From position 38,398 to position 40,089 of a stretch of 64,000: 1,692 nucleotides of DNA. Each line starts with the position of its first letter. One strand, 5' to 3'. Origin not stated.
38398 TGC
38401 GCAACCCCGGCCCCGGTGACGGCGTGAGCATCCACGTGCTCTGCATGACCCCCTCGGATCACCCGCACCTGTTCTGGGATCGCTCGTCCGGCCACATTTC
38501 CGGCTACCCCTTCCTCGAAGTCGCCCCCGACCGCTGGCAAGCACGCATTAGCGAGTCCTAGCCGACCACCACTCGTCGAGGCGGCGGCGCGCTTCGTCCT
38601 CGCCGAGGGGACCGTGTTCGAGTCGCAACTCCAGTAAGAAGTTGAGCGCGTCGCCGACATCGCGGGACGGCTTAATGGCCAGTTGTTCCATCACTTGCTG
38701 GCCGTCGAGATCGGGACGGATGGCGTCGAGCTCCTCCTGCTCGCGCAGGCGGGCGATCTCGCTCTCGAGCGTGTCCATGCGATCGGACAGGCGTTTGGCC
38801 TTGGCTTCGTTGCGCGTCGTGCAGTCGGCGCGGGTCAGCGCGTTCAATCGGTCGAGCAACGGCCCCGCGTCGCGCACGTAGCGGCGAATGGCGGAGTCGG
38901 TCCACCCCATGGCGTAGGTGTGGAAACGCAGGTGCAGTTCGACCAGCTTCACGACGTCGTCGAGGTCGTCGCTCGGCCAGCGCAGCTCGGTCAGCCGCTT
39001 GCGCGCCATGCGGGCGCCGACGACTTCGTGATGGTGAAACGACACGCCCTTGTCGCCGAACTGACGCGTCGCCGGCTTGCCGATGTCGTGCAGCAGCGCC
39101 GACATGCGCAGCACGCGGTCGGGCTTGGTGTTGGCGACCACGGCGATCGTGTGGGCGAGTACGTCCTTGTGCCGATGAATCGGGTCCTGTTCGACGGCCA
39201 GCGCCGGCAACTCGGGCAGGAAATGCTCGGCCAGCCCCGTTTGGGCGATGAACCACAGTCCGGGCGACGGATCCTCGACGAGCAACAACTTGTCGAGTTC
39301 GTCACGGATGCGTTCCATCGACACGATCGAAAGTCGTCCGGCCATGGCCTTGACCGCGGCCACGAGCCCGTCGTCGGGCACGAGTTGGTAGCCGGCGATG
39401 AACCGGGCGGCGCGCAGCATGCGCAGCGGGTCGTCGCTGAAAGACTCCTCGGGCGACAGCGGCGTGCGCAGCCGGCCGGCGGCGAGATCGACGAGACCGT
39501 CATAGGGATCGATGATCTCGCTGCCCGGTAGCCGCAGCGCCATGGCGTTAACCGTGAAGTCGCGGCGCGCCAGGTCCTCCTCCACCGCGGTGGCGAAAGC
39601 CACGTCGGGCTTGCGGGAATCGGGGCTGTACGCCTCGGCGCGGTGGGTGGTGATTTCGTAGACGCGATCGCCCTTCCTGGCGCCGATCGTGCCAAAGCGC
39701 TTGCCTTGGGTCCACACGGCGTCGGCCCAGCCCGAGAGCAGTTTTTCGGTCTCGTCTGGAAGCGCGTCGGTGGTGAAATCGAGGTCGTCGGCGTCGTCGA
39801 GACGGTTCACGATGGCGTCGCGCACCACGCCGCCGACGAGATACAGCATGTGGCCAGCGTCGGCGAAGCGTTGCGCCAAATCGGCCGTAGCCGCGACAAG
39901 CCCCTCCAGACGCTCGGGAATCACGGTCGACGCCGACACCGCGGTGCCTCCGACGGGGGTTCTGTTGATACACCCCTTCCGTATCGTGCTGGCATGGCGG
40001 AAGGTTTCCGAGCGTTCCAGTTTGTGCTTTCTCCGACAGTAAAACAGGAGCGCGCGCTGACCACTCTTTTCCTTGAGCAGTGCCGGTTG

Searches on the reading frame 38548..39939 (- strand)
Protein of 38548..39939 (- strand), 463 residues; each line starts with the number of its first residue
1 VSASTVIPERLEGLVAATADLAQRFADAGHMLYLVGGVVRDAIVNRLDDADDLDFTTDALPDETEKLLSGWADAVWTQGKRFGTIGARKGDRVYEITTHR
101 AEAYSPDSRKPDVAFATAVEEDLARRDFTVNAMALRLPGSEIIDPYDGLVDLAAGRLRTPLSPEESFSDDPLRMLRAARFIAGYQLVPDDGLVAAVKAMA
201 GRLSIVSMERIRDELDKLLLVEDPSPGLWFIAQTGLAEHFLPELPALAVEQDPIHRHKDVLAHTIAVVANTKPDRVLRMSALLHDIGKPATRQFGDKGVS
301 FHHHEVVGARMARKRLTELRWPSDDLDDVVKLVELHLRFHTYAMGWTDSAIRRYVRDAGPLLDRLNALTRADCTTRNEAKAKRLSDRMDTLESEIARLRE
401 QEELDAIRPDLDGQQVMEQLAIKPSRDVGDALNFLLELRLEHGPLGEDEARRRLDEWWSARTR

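Call 4: search_protein_families(library=pfam, proteins=[window:38548-39939:-], max_evalue=0.01)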
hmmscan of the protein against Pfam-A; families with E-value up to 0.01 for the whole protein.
window:38548-39939:- (463 aa): 3 families
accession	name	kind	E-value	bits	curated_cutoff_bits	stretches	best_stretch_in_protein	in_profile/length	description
PF01743.26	PolyA_pol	-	1.3e-32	113.2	23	1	32-158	1-126/126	Poly A polymerase head domain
PF12627.12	PolyA_pol_RNAbd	-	1.8e-13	50.4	22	1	193-245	9-62/64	Probable RNA and SrmB- binding site of polymerase A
PF01966.28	HD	-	1.5e-12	48.2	22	1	265-375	15-114/116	HD domain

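Call 8: search_protein_families(library=ncbifam, proteins=[window:38548-39939:-], max_evalue=0.001)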
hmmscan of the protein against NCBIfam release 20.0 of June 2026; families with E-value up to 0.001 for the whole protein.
window:38548-39939:- (463 aa): 12 families
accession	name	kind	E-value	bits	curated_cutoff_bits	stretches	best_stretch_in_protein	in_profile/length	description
TIGR02692.1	tRNA_CCA_actino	equivalog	5.4e-181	602.3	438.8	1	16-459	14-466/466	CCA tRNA nucleotidyltransferase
NF009814.0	PRK13299.1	equivalog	7.5e-53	180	290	1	22-251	13-235/396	CCA tRNA nucleotidyltransferase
TIGR01942.1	pcnB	subfamily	1.9e-33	115.9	305.65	1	19-255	19-252/425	polynucleotide adenylyltransferase PcnB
NF008137.0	PRK10885.1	equivalog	1.1e-30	106.7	451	1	32-343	3-312/409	multifunctional CCA addition/repair protein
NF008634.1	PRK11623.1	equivalog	1.9e-18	66.3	702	1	23-220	54-259/469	polynucleotide adenylyltransferase PcnB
NF009813.0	PRK13298.1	equivalog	4.7e-18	65.3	606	1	33-323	4-295/417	tRNA CCA-pyrophosphorylase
NF009812.0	PRK13297.1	equivalog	1.5e-17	63.8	624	1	28-254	10-229/364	tRNA CCA-pyrophosphorylase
TIGR00277.1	HDIG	domain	4.9e-12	45.6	27.6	1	254-321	6-74/84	HDIG domain-containing metalloprotein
NF009811.0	PRK13296.1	equivalog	2.3e-10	39.8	469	1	111-197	74-161/360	CCA tRNA nucleotidyltransferase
NF041569.1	A-tRNAntase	equivalog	4e-08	32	1440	1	19-244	469-695/880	A-adding tRNA nucleotidyltransferase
TIGR01693.1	UTase_glnD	equivalog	2.9e-06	25.8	519.4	1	267-344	458-525/850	[protein-PII] uridylyltransferase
NF003467.0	PRK05092.1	equivalog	3e-05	22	959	1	255-343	520-598/940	[protein-PII] uridylyltransferase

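Call 28: find_homologous_proteins(query=window:38548-39939:-, max_evalue=1e-100)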
Query window:38548-39939:- (463 aa): 7996 proteins with E <= 1e-100 among 8000 candidates; the best 120 are listed.
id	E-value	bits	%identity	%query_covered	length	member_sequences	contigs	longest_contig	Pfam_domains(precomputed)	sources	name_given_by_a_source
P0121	0.0e+0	1024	100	100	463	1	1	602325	PF01743.27,PF12627.13,PF01966.29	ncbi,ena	-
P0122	3.0e-266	902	88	98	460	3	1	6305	PF01743.27,PF12627.13,PF01966.29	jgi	jgi:poly(A) polymerase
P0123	5.8e-265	897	88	98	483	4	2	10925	PF01743.27,PF12627.13,PF01966.29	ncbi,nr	ncbi:MAG: CCA tRNA nucleotidyltransferase [Actinobacteria bacterium]|nr:CCA tRNA nucleotidyltransfer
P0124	3.9e-264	895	88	99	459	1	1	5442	PF01743.27,PF12627.13,PF01966.29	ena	-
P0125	2.5e-263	892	87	98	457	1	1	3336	PF01743.27,PF12627.13,PF01966.29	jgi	jgi:poly(A) polymerase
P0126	1.2e-261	887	87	99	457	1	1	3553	PF01743.27,PF12627.13,PF01966.29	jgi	jgi:poly(A) polymerase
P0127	2.0e-261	886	87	98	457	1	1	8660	PF01743.27,PF12627.13,PF01966.29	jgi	jgi:poly(A) polymerase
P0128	6.7e-261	884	86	99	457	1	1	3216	PF01743.27,PF12627.13,PF01966.29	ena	-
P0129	1.8e-260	883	86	98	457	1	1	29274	PF01743.27,PF12627.13,PF01966.29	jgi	jgi:poly(A) polymerase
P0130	2.1e-259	879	86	98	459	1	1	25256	PF01743.27,PF12627.13,PF01966.29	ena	-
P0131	3.0e-259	879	86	98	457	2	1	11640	PF01743.27,PF12627.13,PF01966.29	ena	-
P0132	2.9e-258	875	86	98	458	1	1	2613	PF01743.27,PF12627.13,PF01966.29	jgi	jgi:poly(A) polymerase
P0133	4.9e-258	875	85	98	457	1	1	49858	PF01743.27,PF12627.13,PF01966.29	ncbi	ncbi:MAG: poly(A) polymerase [Actinomycetota bacterium]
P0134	6.8e-258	874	84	99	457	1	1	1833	PF01743.27,PF12627.13,PF01966.29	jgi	jgi:poly(A) polymerase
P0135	1.6e-257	873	86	98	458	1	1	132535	PF01743.27,PF12627.13,PF01966.29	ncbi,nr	ncbi:MAG TPA: CCA tRNA nucleotidyltransferase [Acidimicrobiales bacterium]|nr:CCA tRNA nucleotidyltr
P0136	1.7e-257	873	87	99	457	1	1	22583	PF01743.27,PF12627.13,PF01966.29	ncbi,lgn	-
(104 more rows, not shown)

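Call 29: find_encoding_contigs(protein=P0123, flank=6000, max_places=2)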
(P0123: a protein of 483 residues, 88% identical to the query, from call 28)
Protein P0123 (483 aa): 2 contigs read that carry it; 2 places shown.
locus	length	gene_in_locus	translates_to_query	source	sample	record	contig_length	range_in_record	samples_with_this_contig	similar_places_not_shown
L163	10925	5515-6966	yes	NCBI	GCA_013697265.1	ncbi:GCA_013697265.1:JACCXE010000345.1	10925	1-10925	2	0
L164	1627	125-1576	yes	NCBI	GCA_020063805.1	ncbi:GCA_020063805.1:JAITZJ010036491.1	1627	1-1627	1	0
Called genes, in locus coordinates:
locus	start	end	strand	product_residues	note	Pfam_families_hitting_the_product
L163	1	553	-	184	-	PF07714:PK_Tyr_Ser-Thr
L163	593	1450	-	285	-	PF02645:DegV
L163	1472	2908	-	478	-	PF03023:MurJ, PF13440:Polysacc_synt_3 (weak), PF01554:MatE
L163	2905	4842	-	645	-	PF19516:DUF6049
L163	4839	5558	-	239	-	PF00583:Acetyltransf_1, PF13673:Acetyltransf_10, PF13508:Acetyltransf_7, PF08445:FR47 (weak)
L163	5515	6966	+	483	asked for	PF01743:PolyA_pol, PF12627:PolyA_pol_RNAbd, PF01966:HD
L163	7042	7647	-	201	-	PF05995:CDO_I (weak)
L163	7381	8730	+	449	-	PF00291:PALP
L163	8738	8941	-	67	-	-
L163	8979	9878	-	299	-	PF21863:HTH_67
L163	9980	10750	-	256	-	PF01209:Ubie_methyltran, PF02353:CMAS (weak), PF13489:Methyltransf_23, PF13847:Methyltransf_31, PF08241:Methyltransf_11, PF08242:Methyltransf_12, PF13649:Methyltransf_25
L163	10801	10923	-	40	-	?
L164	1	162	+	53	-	?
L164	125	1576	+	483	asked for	PF01743:PolyA_pol, PF12627:PolyA_pol_RNAbd, PF01966:HD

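Call 30: find_encoding_contigs(protein=P0136, flank=6000, max_places=2)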
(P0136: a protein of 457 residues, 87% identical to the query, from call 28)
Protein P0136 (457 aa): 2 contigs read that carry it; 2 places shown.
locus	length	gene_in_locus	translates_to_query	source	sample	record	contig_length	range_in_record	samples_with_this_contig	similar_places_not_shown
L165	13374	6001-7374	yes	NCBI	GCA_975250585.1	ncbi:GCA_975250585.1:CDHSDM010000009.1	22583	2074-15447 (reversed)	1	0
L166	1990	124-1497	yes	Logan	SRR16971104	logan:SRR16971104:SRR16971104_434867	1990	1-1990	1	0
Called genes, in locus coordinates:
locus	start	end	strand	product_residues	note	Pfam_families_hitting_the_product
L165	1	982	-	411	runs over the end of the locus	PF07714:PK_Tyr_Ser-Thr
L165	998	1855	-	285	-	PF02645:DegV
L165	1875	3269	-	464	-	PF03023:MurJ, PF13440:Polysacc_synt_3, PF01554:MatE (weak)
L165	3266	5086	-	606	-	PF19516:DUF6049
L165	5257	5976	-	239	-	PF00583:Acetyltransf_1, PF13673:Acetyltransf_10, PF13508:Acetyltransf_7, PF08445:FR47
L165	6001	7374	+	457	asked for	PF01743:PolyA_pol, PF12627:PolyA_pol_RNAbd, PF01966:HD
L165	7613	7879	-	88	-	-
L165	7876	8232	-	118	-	PF01022:HTH_5, PF12802:MarR_2 (weak), PF12840:HTH_20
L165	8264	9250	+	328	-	PF00291:PALP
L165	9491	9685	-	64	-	-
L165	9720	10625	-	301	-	PF21863:HTH_67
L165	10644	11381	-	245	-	PF13489:Methyltransf_23, PF01209:Ubie_methyltran, PF02353:CMAS (weak), PF13847:Methyltransf_31, PF08241:Methyltransf_11, PF08242:Methyltransf_12, PF13649:Methyltransf_25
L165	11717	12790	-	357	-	PF01658:Inos-1-P_synth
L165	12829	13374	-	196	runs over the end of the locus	PF03551:PadR, PF10400:Vir_act_alpha_C (weak)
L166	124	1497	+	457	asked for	PF01743:PolyA_pol, PF12627:PolyA_pol_RNAbd, PF01966:HD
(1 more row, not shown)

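Call 31: find_encoding_contigs(protein=P0135, flank=6000, max_places=2)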
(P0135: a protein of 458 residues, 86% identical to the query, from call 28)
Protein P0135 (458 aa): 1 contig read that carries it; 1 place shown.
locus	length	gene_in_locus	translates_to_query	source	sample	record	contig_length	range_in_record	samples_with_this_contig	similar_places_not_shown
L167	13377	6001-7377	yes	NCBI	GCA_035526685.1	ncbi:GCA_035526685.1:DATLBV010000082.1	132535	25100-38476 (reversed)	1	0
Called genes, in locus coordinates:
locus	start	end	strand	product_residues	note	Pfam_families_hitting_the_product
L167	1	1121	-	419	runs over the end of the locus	PF07714:PK_Tyr_Ser-Thr (faint)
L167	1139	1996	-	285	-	PF02645:DegV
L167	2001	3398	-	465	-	PF03023:MurJ, PF13440:Polysacc_synt_3 (weak), PF01554:MatE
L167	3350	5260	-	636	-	PF19516:DUF6049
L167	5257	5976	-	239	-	PF00583:Acetyltransf_1, PF13673:Acetyltransf_10 (weak), PF13508:Acetyltransf_7, PF08445:FR47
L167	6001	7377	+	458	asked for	PF01743:PolyA_pol, PF12627:PolyA_pol_RNAbd, PF01966:HD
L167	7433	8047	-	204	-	-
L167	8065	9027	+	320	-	PF00291:PALP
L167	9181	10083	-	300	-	PF21863:HTH_67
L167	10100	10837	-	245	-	PF13489:Methyltransf_23, PF01209:Ubie_methyltran, PF02353:CMAS (weak), PF13847:Methyltransf_31, PF08241:Methyltransf_11, PF08242:Methyltransf_12, PF13649:Methyltransf_25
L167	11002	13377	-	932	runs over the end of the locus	PF08281:Sigma70_r4_2 (faint), PF13191:AAA_16, PF00196:GerE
